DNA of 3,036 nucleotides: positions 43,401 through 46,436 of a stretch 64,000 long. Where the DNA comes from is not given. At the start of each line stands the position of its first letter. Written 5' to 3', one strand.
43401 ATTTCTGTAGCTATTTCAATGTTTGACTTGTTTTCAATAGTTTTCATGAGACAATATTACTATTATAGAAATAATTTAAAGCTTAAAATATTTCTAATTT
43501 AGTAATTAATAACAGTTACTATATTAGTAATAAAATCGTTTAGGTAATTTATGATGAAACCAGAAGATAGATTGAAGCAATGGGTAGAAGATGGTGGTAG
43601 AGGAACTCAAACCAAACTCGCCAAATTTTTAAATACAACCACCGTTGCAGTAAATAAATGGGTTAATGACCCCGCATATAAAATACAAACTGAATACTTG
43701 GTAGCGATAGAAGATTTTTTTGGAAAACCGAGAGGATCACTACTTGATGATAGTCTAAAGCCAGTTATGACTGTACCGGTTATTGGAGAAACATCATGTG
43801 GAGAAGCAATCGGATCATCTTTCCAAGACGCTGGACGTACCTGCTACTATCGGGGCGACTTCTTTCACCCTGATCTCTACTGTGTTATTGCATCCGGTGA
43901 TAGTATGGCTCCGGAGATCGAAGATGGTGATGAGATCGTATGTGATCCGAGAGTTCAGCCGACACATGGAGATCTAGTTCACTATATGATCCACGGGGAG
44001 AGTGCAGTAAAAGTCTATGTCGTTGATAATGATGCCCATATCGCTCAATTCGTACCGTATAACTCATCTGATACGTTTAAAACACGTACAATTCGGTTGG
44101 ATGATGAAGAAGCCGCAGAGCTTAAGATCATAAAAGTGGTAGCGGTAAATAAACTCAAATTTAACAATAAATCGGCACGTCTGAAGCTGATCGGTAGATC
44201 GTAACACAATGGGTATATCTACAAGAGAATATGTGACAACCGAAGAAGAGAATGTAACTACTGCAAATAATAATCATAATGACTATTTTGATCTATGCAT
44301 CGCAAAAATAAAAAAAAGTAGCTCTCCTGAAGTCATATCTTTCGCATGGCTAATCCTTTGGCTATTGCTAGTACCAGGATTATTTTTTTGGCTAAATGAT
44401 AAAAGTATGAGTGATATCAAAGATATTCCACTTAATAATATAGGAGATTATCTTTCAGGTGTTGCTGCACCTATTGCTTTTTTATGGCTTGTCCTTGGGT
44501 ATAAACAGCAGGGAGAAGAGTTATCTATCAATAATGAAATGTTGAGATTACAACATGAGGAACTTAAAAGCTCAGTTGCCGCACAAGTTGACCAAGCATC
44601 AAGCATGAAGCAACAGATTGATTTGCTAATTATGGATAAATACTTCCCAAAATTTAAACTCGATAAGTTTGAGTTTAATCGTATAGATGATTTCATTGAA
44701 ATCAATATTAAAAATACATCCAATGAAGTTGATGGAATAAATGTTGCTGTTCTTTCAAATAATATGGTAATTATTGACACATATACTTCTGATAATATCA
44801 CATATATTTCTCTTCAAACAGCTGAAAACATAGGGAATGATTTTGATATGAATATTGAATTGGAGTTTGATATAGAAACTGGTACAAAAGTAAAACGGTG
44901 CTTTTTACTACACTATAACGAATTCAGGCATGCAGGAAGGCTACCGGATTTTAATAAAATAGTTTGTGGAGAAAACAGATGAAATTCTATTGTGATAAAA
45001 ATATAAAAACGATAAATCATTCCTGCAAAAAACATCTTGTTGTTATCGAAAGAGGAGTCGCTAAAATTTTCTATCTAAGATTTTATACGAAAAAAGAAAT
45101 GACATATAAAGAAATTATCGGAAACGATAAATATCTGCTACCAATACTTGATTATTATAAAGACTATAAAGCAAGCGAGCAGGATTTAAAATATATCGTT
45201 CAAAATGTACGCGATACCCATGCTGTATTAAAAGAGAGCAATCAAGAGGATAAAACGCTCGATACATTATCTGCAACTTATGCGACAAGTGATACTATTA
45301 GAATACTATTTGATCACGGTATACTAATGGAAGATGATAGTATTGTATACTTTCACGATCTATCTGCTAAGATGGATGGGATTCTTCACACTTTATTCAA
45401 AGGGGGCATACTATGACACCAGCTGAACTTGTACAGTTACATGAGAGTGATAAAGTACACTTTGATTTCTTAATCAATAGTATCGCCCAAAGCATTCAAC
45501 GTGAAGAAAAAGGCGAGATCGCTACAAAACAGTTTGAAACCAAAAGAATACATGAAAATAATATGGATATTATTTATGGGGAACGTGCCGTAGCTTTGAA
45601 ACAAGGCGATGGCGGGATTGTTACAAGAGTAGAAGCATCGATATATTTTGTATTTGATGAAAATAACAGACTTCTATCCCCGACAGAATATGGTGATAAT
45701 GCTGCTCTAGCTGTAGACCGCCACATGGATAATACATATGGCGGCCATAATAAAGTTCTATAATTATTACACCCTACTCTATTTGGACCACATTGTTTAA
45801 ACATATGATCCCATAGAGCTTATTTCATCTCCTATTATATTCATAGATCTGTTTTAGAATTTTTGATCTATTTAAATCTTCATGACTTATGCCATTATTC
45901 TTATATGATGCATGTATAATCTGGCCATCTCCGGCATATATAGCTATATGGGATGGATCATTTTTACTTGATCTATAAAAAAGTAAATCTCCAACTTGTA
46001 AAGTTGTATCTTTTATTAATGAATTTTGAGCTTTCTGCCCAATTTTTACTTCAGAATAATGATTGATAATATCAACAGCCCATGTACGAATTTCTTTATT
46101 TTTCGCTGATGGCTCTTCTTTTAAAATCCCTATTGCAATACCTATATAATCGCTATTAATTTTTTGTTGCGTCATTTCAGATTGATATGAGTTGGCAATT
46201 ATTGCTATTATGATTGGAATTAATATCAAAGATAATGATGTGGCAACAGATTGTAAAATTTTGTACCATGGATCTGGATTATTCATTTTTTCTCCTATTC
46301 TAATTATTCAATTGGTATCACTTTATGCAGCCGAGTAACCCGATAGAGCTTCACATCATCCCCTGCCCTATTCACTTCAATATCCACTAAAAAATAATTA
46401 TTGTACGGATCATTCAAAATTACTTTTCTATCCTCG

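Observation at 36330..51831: Two parallel 'domain-HTH fusion then antirepressor' cassettes: a possible multi-input induction system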

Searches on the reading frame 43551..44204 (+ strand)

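Call 3: search_protein_families(library=pfam, proteins=[window:43551-44204:+], max_evalue=0.01)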
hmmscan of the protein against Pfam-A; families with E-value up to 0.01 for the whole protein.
window:43551-44204:+ (217 aa): 3 families
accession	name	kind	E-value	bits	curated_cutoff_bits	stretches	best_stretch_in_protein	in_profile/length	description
PF00717.28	Peptidase_S24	-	8.3e-14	51.7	23.3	1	76-194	1-112/116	Peptidase S24-like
PF15943.11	YdaS_toxin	-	9.2e-06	25.8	30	1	18-56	9-46/65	Bacterial toxin YdaS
PF01381.28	HTH_3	-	0.0022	18.4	23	1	19-60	11-51/55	Helix-turn-helix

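Call 4: search_protein_families(library=phrogs, proteins=[window:43551-44204:+], max_evalue=0.001)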
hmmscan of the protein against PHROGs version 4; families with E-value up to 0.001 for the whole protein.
window:43551-44204:+ (217 aa): 5 families
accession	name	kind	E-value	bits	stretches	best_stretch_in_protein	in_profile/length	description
phrog_4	-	transcription regulation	2.4e-21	77.2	1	4-197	137-332/400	transcriptional repressor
phrog_811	-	DNA, RNA and nucleotide metabolism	6.7e-09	36.4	1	109-174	48-111/140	UmuD-like protein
phrog_6201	-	transcription regulation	1.6e-05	25.8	1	109-198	28-112/121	CI-like repressor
phrog_8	-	transcription regulation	3.8e-05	24.3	1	1-67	74-138/346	transcriptional regulator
phrog_35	-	transcription regulation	0.00029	22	1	17-54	84-121/181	transcriptional repressor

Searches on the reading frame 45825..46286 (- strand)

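Call 21: search_protein_families(library=pfam, proteins=[window:45825-46286:-], max_evalue=0.001)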
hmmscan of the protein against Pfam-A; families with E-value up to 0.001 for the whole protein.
window:45825-46286:- (153 aa): 1 family
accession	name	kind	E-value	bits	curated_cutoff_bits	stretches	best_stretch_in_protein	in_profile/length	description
PF00877.26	NLPC_P60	-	1.4e-11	44.7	23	1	84-147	40-100/105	NlpC/P60 family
